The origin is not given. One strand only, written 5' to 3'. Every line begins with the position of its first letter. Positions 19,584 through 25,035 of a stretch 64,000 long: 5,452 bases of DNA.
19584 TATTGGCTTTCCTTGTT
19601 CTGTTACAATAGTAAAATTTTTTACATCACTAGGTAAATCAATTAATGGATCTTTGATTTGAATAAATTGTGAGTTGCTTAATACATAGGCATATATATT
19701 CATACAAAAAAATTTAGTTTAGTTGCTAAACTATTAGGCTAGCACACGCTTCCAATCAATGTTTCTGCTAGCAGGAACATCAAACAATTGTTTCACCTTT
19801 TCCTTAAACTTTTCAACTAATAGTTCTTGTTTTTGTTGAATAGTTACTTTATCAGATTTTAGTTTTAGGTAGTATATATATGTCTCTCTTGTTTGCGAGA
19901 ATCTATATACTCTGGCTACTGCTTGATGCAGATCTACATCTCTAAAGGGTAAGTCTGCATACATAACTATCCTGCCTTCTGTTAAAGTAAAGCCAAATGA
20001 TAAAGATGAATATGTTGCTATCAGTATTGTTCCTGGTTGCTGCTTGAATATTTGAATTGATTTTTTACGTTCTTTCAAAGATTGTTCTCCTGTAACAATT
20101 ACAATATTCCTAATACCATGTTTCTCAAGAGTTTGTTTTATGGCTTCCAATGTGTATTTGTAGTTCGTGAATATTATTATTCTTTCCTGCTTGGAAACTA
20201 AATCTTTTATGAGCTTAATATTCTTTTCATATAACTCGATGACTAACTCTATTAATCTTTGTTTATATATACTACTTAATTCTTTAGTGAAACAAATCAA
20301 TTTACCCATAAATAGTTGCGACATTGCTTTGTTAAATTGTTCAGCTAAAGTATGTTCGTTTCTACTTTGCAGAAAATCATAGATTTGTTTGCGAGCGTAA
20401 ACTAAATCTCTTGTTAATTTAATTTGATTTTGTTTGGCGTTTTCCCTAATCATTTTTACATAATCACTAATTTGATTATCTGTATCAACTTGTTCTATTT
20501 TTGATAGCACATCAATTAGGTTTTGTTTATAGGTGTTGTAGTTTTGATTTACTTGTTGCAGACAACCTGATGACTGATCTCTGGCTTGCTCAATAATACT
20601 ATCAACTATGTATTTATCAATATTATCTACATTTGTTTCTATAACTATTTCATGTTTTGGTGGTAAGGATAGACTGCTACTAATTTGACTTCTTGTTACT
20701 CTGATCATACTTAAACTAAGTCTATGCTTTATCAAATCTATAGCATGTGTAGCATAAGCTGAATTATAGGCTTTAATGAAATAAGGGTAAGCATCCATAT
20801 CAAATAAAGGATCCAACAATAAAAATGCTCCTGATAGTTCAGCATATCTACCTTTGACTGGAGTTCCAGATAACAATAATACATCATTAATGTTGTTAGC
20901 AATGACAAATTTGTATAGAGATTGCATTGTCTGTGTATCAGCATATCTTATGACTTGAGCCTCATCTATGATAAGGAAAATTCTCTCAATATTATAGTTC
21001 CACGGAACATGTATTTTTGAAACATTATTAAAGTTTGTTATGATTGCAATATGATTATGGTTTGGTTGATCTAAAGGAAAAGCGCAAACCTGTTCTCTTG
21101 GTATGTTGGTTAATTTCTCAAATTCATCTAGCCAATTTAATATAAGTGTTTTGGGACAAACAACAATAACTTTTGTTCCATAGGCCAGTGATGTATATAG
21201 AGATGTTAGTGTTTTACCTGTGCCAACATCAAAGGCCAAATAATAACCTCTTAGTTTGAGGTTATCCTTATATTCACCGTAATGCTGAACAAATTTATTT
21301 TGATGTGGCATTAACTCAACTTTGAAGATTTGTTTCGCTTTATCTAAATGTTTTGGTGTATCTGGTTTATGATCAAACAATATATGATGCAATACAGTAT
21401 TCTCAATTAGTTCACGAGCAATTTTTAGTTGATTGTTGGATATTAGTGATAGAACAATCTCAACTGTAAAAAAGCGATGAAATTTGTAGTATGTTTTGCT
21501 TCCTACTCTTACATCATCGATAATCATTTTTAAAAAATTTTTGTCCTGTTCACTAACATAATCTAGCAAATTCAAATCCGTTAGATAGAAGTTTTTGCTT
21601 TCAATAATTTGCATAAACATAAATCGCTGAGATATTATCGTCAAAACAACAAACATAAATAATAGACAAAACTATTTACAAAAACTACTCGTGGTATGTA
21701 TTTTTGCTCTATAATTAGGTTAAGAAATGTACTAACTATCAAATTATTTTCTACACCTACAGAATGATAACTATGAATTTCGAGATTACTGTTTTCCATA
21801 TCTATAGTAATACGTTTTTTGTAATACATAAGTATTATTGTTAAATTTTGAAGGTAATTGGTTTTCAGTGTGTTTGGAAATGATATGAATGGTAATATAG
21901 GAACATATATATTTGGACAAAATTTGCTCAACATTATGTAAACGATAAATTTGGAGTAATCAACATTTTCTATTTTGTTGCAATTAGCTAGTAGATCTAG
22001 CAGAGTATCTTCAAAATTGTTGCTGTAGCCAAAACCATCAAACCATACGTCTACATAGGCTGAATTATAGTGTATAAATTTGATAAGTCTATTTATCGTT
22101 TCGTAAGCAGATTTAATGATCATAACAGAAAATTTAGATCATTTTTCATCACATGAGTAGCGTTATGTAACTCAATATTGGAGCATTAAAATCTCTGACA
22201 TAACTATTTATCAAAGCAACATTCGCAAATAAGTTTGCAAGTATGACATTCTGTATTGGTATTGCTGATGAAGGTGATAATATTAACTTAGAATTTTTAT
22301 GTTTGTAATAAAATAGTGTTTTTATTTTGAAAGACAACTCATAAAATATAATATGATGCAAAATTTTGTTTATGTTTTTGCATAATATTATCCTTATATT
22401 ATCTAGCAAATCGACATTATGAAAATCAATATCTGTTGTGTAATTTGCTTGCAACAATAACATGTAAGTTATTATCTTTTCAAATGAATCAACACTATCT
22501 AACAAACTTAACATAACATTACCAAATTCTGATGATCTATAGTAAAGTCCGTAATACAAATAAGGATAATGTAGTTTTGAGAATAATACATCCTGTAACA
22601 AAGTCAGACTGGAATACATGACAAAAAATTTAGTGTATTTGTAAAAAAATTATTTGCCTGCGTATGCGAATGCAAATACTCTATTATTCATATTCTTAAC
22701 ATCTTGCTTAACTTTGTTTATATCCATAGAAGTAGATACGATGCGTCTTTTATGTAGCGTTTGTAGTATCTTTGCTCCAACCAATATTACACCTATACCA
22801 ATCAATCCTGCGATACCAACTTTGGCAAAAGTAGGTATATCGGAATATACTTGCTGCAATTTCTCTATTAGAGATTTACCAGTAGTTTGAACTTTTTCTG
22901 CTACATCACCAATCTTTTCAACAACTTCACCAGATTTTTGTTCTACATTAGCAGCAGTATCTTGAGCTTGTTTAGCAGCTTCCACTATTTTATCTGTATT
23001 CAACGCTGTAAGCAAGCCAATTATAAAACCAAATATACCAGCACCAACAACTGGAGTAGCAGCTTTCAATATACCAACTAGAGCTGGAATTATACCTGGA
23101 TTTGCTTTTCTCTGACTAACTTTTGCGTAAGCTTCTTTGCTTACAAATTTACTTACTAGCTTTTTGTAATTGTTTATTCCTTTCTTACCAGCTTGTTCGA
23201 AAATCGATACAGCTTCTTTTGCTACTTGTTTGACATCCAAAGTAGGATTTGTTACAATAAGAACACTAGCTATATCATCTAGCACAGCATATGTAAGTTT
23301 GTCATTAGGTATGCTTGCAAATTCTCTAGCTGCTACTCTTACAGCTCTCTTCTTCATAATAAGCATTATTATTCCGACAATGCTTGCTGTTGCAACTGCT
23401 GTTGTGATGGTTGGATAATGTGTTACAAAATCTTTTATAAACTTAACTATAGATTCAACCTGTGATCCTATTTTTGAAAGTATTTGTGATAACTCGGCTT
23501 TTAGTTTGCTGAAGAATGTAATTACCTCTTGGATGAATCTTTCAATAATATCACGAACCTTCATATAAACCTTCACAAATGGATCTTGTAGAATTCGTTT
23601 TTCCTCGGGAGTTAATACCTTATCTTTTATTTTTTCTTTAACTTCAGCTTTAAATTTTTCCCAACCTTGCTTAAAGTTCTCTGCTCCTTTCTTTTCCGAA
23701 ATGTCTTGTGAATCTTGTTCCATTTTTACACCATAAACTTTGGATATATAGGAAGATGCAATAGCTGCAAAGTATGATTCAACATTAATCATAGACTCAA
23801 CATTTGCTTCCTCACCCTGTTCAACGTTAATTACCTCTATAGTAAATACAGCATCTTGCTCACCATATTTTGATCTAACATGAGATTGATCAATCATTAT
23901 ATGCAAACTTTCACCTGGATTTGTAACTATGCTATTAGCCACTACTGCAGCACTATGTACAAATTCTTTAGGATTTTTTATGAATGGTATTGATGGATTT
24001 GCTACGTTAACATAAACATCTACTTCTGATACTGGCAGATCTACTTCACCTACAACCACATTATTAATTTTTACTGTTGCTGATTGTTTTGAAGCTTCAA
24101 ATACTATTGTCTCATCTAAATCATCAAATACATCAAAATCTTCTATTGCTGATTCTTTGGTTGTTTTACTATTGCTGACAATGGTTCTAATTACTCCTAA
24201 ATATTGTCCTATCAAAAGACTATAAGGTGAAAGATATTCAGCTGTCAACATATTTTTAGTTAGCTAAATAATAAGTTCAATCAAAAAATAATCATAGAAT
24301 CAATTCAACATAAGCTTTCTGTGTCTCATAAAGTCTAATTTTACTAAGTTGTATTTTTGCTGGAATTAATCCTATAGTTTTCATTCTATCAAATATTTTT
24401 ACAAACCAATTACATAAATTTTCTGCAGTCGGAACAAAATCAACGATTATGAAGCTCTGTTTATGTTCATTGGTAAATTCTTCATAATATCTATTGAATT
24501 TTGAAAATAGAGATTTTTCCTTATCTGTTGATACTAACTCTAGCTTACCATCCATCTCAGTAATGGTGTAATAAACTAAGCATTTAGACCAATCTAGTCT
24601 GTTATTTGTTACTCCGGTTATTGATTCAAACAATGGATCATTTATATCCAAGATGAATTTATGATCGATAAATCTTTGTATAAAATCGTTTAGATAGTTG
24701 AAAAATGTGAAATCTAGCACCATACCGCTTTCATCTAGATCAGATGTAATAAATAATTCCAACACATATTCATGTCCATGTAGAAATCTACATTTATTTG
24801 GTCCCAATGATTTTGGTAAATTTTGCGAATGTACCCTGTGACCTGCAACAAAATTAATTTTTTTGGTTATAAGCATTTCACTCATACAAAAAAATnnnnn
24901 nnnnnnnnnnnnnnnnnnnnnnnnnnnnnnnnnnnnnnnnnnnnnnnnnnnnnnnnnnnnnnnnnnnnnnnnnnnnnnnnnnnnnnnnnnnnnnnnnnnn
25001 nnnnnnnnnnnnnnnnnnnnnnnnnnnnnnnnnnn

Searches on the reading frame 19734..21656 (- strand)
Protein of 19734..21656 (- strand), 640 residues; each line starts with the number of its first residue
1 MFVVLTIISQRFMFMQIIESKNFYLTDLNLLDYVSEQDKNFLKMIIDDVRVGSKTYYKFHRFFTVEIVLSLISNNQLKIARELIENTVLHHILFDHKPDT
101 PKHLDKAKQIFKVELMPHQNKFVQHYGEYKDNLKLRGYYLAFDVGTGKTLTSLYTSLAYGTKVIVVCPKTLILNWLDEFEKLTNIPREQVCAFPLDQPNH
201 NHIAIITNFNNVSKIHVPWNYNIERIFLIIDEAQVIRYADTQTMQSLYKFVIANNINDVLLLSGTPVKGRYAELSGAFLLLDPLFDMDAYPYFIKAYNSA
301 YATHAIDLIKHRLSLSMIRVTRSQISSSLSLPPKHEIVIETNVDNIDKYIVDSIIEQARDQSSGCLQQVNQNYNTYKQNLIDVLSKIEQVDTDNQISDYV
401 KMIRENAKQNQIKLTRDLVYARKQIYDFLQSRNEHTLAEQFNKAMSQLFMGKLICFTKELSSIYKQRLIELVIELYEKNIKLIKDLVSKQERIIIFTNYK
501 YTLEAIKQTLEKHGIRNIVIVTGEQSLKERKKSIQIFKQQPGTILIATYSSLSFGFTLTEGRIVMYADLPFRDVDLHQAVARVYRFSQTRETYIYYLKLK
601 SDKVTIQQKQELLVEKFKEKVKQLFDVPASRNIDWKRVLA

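Call 9: search_protein_families(library=pfam, proteins=[window:19734-21656:-], max_evalue=0.01)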
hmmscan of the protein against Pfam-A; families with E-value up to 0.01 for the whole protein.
window:19734-21656:- (640 aa): 4 families
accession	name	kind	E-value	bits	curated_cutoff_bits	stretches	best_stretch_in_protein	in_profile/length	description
PF00176.29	SNF2-rel_dom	-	2.2e-16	60.3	24.9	1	134-352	16-250/290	SNF2-related domain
PF00271.37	Helicase_C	-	8.5e-15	55.4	23.5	1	480-586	3-109/110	Helicase conserved C-terminal domain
PF13307.12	Helicase_C_2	-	2.4e-05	24.9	25.3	1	489-592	8-116/170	Helicase C-terminal domain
PF03969.22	AFG1_ATPase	-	0.0092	15.4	27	0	448-484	288-323/361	AFG1-like ATPase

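Call 74: search_protein_families(library=ncbifam, proteins=[window:19734-21656:-], max_evalue=0.01)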
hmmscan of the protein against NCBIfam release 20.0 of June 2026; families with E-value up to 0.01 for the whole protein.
window:19734-21656:- (640 aa): 10 families
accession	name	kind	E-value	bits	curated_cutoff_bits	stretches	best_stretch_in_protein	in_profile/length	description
NF053675.1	pilus_reg_Snf2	equivalog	9.4e-22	76.9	1100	2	137-281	605-751/1029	pilus expression-regulating Snf2 family helicase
NF041062.1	DpdE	equivalog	5.7e-19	67.6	500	2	311-617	405-673/1048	protein DpdE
NF038317.1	DISARM_DrmD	equivalog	1.8e-13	49.7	610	1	228-623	242-645/1021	DISARM system SNF2-like helicase DrmD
NF058637.1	helic_SCO1167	equivalog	4.6e-12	44.8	1200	2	482-595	771-883/932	SCO1167/SCO6262 family helicase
NF042964.1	phospholipD_antiphage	equivalog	5.2e-12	44.9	1100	1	113-186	227-304/895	phospholipase D-like domain-containing anti-phage protein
NF010337.0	PRK13766.1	equivalog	9e-06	24.1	610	1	343-548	222-431/781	Hef nuclease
NF003390.0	PRK04537.1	equivalog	2.6e-05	23.5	732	1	477-587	242-352/572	ATP-dependent RNA helicase RhlB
NF003419.0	PRK04837.1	equivalog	6.3e-05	21.9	588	1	476-580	240-344/424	ATP-dependent RNA helicase RhlB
NF058586.1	HNHNucHlpB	equivalog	0.0082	16.5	130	0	364-415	42-91/99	HNH nuclease-like protein HlpB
NF004165.0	PRK05629.1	equivalog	0.0083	15.3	301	0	328-421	59-154/319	DNA polymerase III subunit delta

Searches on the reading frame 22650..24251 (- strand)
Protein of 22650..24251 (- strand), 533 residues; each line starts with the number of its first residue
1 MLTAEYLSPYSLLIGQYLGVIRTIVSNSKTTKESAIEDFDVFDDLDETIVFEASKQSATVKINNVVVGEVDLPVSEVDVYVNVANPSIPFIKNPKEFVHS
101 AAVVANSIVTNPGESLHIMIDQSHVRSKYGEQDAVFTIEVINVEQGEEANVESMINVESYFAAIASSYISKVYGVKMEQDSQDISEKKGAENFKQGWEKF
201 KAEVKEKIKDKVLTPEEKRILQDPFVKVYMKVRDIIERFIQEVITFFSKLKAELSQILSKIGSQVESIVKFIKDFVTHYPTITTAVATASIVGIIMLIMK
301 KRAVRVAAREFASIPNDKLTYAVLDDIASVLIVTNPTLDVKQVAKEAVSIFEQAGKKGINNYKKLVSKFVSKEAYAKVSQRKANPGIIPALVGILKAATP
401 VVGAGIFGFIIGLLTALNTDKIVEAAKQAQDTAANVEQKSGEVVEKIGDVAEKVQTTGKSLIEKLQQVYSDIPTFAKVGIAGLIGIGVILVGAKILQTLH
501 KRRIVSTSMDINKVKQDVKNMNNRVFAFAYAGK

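Call 9: search_protein_families(library=pfam, proteins=[window:22650-24251:-], max_evalue=0.01)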
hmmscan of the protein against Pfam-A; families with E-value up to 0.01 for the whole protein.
window:22650-24251:- (533 aa): 1 family
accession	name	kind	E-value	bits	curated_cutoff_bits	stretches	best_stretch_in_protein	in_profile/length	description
PF09769.14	ApoO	-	0.0027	18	31.4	0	424-486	22-81/131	Apolipoprotein O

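Call 28: search_protein_families(library=phrogs, proteins=[window:22650-24251:-], max_evalue=0.001)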
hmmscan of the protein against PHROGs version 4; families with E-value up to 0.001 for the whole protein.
window:22650-24251:- (533 aa): 1 family
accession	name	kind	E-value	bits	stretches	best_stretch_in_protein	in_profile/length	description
phrog_17020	-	unknown function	0.00038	20.8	0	191-288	110-199/353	-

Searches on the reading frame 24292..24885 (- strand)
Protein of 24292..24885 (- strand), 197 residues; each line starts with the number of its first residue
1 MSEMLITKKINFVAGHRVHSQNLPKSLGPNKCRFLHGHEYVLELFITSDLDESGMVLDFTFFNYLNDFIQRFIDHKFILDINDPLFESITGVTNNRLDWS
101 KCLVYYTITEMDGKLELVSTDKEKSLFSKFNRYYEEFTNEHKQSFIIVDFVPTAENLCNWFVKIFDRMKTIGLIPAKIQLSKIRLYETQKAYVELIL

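Call 70: search_protein_families(library=pfam, proteins=[window:24292-24885:-], max_evalue=0.01)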
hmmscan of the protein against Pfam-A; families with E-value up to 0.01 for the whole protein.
window:24292-24885:- (197 aa): 1 family
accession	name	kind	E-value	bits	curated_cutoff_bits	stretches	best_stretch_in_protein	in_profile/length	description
PF01242.24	PTPS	-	1.2e-23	83.7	22.4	1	6-194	2-117/121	6-pyruvoyl tetrahydropterin synthase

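Call 74: search_protein_families(library=ncbifam, proteins=[window:24292-24885:-], max_evalue=0.01)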
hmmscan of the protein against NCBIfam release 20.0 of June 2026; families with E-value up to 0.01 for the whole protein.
window:24292-24885:- (197 aa): 4 families
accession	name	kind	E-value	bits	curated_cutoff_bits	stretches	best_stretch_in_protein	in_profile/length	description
TIGR03367.1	queuosine_QueD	equivalog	1.3e-15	57.6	89.25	1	6-164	2-89/92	6-carboxytetrahydropterin synthase QueD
TIGR00039.1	6PTHBS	subfamily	2.1e-13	50.7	125.5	1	4-84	2-77/124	6-pyruvoyl tetrahydropterin synthase/6-carboxytetrahydropterin synthase family protein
TIGR04331.1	o_ant_LIC12162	subfamily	0.00071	18.4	225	1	63-173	131-240/585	LIC12162 family transferase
NF000994.0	PRK00104.1-3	equivalog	0.0092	15.6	234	0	120-192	115-185/246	segregation/condensation protein A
